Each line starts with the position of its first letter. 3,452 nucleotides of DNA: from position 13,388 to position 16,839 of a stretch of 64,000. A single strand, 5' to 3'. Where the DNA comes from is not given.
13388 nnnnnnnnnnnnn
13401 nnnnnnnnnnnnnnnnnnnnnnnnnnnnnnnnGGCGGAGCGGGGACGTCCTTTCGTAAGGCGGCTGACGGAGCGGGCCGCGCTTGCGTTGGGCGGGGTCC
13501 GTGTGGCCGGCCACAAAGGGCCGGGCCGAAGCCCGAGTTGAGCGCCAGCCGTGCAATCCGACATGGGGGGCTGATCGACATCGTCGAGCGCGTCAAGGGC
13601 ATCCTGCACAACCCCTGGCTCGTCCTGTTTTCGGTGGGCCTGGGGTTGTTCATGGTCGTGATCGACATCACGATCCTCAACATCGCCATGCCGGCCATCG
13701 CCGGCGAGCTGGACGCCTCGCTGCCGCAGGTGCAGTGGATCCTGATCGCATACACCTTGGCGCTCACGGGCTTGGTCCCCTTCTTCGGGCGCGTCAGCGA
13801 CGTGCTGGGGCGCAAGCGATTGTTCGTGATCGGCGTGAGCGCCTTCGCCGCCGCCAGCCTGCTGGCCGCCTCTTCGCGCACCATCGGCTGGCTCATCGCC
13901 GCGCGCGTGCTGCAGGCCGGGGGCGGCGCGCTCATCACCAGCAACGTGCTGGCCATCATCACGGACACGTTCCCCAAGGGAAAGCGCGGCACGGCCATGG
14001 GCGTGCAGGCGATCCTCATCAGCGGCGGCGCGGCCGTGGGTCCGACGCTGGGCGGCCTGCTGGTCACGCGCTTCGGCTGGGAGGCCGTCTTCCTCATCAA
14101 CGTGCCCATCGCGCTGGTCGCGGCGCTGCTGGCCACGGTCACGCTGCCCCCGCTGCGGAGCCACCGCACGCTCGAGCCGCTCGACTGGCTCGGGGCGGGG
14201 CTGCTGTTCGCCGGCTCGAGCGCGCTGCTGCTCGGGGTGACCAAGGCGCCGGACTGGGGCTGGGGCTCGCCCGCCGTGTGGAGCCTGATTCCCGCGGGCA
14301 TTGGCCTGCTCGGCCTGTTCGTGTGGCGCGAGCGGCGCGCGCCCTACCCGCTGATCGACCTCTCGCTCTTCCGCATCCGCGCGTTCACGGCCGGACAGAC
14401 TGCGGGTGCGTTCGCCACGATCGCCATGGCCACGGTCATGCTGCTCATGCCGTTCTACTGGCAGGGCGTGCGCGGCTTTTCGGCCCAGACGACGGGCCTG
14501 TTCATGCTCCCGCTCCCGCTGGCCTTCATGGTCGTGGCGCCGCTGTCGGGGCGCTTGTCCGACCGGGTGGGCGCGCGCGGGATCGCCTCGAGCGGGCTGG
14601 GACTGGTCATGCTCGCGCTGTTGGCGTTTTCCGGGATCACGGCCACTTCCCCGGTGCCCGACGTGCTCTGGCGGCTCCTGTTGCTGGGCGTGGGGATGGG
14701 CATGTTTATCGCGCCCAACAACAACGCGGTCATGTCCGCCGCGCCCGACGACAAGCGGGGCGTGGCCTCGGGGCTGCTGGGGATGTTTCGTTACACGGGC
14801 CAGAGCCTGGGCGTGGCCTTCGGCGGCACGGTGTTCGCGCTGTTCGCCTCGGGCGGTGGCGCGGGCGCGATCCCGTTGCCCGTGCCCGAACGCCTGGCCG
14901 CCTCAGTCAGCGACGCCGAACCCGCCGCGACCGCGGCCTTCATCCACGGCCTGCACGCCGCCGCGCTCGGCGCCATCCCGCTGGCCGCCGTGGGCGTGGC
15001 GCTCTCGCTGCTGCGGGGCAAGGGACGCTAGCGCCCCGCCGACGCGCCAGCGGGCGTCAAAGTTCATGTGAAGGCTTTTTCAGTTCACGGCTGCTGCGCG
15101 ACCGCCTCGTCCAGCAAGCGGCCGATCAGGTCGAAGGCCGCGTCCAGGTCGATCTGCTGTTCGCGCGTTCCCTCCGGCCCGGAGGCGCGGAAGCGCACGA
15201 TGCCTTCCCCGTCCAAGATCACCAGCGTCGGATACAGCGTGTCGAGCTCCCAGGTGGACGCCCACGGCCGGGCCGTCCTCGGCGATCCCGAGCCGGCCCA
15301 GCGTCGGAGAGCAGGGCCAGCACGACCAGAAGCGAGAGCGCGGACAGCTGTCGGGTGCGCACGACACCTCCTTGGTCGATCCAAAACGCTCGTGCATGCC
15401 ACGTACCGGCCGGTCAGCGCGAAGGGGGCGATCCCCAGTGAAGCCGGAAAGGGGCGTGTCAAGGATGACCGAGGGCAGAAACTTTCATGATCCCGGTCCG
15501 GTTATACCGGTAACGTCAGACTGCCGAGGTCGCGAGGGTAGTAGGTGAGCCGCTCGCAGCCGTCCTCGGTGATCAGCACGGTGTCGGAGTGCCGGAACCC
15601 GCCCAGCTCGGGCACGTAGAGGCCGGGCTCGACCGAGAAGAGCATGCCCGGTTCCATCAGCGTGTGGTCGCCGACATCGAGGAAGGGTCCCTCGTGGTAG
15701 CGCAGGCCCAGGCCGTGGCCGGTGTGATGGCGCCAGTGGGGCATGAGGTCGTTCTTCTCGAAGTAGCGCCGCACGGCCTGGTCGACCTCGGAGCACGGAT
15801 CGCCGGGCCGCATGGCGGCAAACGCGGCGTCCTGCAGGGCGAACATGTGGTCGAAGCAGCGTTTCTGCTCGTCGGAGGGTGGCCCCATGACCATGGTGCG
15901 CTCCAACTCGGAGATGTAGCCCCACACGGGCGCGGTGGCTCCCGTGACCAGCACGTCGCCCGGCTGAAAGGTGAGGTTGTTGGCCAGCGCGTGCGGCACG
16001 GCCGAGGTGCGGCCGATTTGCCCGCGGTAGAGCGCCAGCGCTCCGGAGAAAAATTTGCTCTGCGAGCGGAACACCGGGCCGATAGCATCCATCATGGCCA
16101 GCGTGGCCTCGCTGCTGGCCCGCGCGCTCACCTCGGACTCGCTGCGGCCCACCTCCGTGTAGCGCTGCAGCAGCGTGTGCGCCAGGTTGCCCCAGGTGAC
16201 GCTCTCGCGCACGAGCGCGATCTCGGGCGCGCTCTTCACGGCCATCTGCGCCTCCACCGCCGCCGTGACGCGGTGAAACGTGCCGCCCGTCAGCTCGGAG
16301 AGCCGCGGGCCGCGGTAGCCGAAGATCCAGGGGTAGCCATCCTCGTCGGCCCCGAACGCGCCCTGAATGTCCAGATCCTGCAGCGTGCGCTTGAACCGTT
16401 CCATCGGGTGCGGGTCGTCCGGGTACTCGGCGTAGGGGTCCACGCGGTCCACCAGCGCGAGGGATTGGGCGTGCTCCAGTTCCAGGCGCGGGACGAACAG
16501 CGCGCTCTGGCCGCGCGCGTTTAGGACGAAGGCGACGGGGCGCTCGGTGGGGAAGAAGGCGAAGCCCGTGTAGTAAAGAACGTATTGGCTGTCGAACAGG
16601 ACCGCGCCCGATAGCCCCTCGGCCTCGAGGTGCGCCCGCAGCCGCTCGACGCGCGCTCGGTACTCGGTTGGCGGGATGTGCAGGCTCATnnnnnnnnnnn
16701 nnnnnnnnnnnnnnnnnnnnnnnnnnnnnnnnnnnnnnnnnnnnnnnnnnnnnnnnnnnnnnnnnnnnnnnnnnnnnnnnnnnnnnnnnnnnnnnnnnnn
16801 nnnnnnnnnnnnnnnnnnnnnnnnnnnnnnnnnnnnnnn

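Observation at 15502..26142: Ten-gene catabolic module: XRE-cupin regulator, orphan family-5 ABC importer, two AstE/AspA deacylases, class-III aminotransferase, isochorismatase-like hydrolase and two M24 creatinase-type hydrolases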

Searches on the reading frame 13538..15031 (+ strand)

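Call 9: search_protein_families(library=pfam, proteins=[window:13538-15031:+], max_evalue=0.001)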
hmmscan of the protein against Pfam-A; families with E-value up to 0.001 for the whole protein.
window:13538-15031:+ (497 aa): 2 families
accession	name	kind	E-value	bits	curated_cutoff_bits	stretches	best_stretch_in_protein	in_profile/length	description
PF07690.21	MFS_1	-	1.6e-58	198.7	33.4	1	34-425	2-346/347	Major Facilitator Superfamily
PF05977.19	MFS_3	-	5e-06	25.7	27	1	49-252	31-242/524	Transmembrane secretion effector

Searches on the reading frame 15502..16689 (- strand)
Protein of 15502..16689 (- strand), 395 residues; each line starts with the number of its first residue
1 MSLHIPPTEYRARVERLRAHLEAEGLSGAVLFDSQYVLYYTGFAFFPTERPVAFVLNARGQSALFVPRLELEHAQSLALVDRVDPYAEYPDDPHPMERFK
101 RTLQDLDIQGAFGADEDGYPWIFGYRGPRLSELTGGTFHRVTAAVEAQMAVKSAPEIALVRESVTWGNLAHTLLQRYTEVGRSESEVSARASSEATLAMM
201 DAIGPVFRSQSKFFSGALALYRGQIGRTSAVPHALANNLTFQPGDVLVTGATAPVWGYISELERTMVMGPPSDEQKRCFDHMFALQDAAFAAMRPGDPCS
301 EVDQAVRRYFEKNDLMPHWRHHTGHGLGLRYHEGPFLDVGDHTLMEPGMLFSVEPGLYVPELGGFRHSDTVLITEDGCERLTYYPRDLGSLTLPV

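Call 4: search_protein_families(library=pfam, proteins=[window:15502-16689:-], max_evalue=0.001)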
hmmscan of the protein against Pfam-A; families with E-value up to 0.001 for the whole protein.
window:15502-16689:- (395 aa): 2 families
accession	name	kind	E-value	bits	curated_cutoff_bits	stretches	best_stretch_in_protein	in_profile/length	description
PF00557.29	Peptidase_M24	-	3.1e-40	138.6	23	1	161-375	4-208/208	Metallopeptidase family M24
PF01321.24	Creatinase_N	-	2.3e-11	44.8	22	1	13-119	1-98/128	Creatinase/Prolidase N-terminal domain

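Call 5: search_protein_families(library=ncbifam, proteins=[window:15502-16689:-], max_evalue=0.001)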
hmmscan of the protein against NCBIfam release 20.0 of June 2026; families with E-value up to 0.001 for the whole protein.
window:15502-16689:- (395 aa): 11 families
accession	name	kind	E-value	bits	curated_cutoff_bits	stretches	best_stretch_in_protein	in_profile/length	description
NF040821.1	dipep_PepQ_Arch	equivalog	1.6e-37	129.3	630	1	13-388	2-345/346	Xaa-Pro dipeptidase PepQ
NF007310.0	PRK09795.1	equivalog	3.5e-30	105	393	1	141-386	117-353/361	aminopeptidase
NF038259.1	ectoine_DoeA_2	exception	2.4e-19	69.3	575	1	5-387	9-382/386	ectoine hydrolase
TIGR02993.1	ectoine_eutD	equivalog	3.3e-17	62.7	613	1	5-388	6-387/391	ectoine hydrolase DoeA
TIGR00500.1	met_pdase_I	equivalog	9.9e-13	48.2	171.35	1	151-356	3-202/247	type I methionyl aminopeptidase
NF011174.0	PRK14576.1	subfamily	1.6e-12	47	487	1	231-388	242-401/405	putative endopeptidase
NF008970.0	PRK12318.1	equivalog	8e-12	45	267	1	231-359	116-246/291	methionyl aminopeptidase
NF011720.0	PRK15173.1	subfamily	1e-11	44.4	420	1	230-391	179-342/343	peptidase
NF011173.0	PRK14575.1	equivalog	1.4e-11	44.1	850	1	230-391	242-405/406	putative peptidase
NF008131.0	PRK10879.1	equivalog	8.2e-11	41.3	465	1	309-382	336-418/438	Xaa-Pro aminopeptidase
NF043017.1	DimsulpropLyDddP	equivalog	3.3e-05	22.9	600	1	286-387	333-439/443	dimethylsulfonioproprionate lyase DddP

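Call 30: search_solved_structures(query=window:15502-16689:-, max_evalue=1e-15)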
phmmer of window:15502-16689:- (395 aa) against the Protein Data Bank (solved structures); distinct sequences matched with E-value up to 1e-15: 21.
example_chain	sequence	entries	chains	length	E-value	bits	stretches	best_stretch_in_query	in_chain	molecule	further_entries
4r60_A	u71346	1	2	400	2.5e-34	122.2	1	7-382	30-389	Proline dipeptidase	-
5cik_A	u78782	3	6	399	2.5e-34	122.2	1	7-382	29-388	Proline dipeptidase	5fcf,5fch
5cde_A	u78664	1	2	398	1.7e-33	119.5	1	7-382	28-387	Proline dipeptidase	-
1wy2_A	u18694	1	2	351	2.2e-33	119.1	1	54-388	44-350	Xaa-Pro dipeptidase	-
1pv9_A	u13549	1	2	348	2.3e-33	119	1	137-388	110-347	Xaa-Pro dipeptidase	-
5giu_A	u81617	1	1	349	2.4e-32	115.7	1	226-384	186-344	Proline dipeptidase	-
5cdl_A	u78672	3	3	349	2.4e-32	115.7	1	226-384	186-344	Proline dipeptidase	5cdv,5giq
4fkc_A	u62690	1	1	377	7.2e-31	110.8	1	226-388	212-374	Xaa-Pro aminopeptidase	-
3q6d_A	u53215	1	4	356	1.1e-30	110.2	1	13-388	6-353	Proline dipeptidase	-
4rgz_A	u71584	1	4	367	1.2e-30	110.1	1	226-388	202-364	Xaa-Pro aminopeptidase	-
6xmr_A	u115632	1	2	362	1.4e-29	106.6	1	12-388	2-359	Aminopeptidase P family protein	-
7n02_A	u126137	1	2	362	2.6e-29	105.7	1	12-388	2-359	Aminopeptidase P family protein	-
4zng_C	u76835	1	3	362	3.5e-29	105.2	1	12-388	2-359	Prolidase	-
7k3u_A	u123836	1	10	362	4.9e-29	104.8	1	12-388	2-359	Aminopeptidase P family protein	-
4ege_A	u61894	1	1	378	3.7e-28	101.9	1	10-388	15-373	Dipeptidase PepE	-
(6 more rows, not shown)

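Call 38: search_solved_structures(query=window:15502-16689:-, max_evalue=1e-30, show_alignments=5)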
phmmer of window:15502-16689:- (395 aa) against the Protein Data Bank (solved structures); distinct sequences matched with E-value up to 1e-30: 8.
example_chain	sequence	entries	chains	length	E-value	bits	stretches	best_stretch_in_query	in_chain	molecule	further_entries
4r60_A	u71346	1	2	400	2.5e-34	122.2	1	7-382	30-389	Proline dipeptidase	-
5cik_A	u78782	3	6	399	2.5e-34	122.2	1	7-382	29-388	Proline dipeptidase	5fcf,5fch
5cde_A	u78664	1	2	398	1.7e-33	119.5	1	7-382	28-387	Proline dipeptidase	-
1wy2_A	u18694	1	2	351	2.2e-33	119.1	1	54-388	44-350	Xaa-Pro dipeptidase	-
1pv9_A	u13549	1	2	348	2.3e-33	119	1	137-388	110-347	Xaa-Pro dipeptidase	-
5giu_A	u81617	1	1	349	2.4e-32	115.7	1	226-384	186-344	Proline dipeptidase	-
5cdl_A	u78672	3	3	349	2.4e-32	115.7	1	226-384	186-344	Proline dipeptidase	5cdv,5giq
4fkc_A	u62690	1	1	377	7.2e-31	110.8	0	226-388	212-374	Xaa-Pro aminopeptidase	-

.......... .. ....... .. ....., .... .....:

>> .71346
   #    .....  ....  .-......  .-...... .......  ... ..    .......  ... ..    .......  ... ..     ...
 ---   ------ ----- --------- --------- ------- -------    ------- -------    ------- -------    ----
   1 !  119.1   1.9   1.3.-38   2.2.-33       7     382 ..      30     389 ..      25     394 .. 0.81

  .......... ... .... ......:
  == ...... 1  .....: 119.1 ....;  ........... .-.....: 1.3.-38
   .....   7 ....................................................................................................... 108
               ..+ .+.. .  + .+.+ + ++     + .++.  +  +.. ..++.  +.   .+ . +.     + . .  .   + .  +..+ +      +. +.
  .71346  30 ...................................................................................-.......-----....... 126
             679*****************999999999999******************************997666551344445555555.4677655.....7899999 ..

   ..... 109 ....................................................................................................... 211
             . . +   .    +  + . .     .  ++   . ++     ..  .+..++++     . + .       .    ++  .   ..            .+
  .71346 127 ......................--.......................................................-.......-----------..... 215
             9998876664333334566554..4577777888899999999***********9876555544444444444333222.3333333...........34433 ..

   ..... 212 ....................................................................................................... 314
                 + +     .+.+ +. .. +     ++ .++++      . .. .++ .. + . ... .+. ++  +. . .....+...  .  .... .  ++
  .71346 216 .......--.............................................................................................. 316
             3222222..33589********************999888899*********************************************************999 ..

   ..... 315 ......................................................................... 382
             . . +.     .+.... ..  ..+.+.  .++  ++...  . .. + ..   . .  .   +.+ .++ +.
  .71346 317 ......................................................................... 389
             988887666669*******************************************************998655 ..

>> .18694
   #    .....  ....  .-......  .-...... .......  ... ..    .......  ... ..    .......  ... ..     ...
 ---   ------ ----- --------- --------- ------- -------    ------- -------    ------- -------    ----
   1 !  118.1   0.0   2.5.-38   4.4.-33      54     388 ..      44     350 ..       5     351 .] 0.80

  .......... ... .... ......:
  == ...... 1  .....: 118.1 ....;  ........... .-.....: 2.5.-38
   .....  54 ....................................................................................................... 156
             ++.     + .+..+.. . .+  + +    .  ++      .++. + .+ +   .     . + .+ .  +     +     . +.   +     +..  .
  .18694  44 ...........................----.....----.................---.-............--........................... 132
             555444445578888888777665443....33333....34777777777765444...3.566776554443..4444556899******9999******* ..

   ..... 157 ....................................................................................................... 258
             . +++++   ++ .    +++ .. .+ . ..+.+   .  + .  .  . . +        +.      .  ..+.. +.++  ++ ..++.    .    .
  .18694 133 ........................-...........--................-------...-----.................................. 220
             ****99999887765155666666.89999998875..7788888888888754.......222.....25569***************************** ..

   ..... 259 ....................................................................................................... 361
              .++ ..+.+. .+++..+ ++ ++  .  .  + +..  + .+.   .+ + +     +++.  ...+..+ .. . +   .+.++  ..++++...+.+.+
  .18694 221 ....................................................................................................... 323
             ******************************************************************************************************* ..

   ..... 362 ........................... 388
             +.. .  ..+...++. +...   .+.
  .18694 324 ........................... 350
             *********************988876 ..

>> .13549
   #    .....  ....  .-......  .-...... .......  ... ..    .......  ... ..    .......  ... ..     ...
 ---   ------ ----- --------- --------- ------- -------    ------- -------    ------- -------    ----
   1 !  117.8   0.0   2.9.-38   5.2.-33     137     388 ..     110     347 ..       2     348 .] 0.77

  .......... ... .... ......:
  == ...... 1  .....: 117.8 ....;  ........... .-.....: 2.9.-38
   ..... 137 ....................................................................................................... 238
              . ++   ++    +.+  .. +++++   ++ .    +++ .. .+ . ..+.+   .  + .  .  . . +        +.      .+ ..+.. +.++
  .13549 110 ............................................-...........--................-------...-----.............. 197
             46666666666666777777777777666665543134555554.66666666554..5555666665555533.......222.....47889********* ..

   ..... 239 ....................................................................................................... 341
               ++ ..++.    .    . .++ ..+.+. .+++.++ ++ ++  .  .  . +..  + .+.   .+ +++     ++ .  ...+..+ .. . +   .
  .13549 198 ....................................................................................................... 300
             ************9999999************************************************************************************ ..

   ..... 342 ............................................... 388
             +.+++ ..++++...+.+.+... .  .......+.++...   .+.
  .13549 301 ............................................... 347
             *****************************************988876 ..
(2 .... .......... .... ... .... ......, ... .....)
